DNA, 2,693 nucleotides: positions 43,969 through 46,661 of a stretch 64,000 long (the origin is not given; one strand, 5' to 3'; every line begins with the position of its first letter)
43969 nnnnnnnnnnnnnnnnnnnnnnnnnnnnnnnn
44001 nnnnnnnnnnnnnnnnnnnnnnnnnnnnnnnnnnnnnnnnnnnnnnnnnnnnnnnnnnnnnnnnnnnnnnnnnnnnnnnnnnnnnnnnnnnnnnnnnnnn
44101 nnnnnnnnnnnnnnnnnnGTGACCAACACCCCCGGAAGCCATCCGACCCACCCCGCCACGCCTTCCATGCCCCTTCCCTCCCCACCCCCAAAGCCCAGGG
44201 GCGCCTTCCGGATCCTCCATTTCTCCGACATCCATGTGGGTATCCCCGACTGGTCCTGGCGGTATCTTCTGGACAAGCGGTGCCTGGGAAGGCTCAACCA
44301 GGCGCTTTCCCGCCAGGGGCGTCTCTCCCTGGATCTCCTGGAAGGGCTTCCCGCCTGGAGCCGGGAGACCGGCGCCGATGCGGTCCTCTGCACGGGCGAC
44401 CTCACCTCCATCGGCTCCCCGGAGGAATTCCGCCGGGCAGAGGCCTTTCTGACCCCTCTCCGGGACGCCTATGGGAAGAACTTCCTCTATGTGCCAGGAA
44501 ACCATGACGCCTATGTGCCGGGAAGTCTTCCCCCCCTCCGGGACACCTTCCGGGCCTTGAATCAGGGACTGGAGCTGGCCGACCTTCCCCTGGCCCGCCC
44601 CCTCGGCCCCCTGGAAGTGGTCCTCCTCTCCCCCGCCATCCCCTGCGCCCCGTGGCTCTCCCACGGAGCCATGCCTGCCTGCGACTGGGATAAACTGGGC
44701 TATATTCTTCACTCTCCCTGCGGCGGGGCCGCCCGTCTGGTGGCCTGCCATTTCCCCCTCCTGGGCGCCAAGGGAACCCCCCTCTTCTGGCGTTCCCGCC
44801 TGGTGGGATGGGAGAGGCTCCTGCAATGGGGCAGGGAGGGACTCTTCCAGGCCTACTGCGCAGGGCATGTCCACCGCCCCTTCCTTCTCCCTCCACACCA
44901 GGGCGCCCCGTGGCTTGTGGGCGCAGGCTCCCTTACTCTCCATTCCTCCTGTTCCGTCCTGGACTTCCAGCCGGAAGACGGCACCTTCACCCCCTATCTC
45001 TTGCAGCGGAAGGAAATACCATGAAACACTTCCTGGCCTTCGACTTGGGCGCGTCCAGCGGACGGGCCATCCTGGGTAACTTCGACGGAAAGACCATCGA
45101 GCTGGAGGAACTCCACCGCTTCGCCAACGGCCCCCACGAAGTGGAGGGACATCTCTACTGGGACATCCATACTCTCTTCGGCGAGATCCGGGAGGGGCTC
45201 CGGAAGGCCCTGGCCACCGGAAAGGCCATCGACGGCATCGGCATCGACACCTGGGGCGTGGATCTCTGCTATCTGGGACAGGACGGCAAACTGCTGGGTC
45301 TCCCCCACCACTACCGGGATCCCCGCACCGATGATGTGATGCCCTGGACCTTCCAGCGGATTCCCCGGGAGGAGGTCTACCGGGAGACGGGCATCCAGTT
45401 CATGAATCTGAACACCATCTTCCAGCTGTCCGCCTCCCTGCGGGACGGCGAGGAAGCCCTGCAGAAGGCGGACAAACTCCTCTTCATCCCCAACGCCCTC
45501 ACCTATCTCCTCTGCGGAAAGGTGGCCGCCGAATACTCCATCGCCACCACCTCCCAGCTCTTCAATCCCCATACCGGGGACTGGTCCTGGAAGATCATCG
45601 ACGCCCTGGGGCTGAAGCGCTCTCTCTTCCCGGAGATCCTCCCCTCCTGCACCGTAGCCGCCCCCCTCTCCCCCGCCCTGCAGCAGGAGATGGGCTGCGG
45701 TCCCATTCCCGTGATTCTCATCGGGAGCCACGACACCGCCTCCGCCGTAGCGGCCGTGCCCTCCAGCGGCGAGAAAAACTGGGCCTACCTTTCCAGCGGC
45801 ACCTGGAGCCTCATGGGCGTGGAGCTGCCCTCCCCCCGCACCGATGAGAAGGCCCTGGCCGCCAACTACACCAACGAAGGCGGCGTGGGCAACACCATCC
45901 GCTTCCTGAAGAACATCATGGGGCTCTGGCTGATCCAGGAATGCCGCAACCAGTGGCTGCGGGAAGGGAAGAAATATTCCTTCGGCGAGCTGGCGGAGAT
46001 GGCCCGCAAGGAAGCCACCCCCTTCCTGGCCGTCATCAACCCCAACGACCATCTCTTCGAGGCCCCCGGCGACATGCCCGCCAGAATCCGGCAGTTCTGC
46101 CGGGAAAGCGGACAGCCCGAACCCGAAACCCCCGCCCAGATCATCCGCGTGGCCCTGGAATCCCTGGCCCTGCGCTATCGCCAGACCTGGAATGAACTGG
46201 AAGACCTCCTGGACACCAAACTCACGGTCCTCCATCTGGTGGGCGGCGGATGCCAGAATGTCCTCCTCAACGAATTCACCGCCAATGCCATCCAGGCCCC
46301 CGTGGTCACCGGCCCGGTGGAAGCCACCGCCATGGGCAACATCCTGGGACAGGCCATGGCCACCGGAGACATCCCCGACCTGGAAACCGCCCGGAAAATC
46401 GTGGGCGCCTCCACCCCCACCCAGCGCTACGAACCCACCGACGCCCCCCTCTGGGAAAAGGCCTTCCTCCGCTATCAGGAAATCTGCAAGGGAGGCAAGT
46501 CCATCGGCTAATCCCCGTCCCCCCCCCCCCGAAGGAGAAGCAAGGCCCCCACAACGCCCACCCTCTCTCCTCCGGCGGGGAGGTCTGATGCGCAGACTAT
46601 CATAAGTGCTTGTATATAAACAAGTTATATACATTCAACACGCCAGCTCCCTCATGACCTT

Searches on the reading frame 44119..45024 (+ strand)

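Call 71: search_protein_families(library=pfam, proteins=[window:44119-45024:+], max_evalue=0.01)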
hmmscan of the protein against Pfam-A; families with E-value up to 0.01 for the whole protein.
window:44119-45024:+ (301 aa): 2 families
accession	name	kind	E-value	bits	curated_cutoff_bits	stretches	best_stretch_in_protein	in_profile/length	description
PF00149.33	Metallophos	-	1e-11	46.1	21.5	1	30-254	1-191/191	Calcineurin-like phosphoesterase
PF12850.12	Metallophos_2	-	0.00021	21.7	27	0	80-130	22-59/154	Calcineurin-like phosphoesterase superfamily domain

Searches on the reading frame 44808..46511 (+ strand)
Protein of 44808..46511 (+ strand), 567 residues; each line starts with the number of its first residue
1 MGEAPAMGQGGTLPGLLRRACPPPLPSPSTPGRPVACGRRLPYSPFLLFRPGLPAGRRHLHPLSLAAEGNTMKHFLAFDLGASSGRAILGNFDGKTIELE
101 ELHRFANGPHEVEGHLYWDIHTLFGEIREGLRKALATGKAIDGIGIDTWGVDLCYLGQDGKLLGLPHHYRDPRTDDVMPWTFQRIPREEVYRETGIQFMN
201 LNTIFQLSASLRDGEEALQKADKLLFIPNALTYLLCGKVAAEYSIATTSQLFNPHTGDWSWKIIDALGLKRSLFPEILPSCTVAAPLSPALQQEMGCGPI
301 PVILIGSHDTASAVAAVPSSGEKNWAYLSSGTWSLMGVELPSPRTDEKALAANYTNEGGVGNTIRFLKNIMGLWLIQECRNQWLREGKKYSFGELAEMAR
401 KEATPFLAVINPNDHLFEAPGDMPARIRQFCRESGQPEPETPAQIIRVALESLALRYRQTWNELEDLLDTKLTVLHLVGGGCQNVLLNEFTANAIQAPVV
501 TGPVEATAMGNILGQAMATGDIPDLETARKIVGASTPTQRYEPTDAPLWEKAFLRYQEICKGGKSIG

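Call 71: search_protein_families(library=pfam, proteins=[window:44808-46511:+], max_evalue=0.01)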
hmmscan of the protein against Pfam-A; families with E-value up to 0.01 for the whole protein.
window:44808-46511:+ (567 aa): 2 families
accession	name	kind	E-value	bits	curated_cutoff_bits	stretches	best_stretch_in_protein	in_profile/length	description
PF02782.22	FGGY_C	-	3.1e-41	141.8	27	1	326-518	1-197/198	FGGY family of carbohydrate kinases, C-terminal domain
PF00370.27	FGGY_N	-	3.1e-31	109.3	28.8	1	76-314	3-243/245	FGGY family of carbohydrate kinases, N-terminal domain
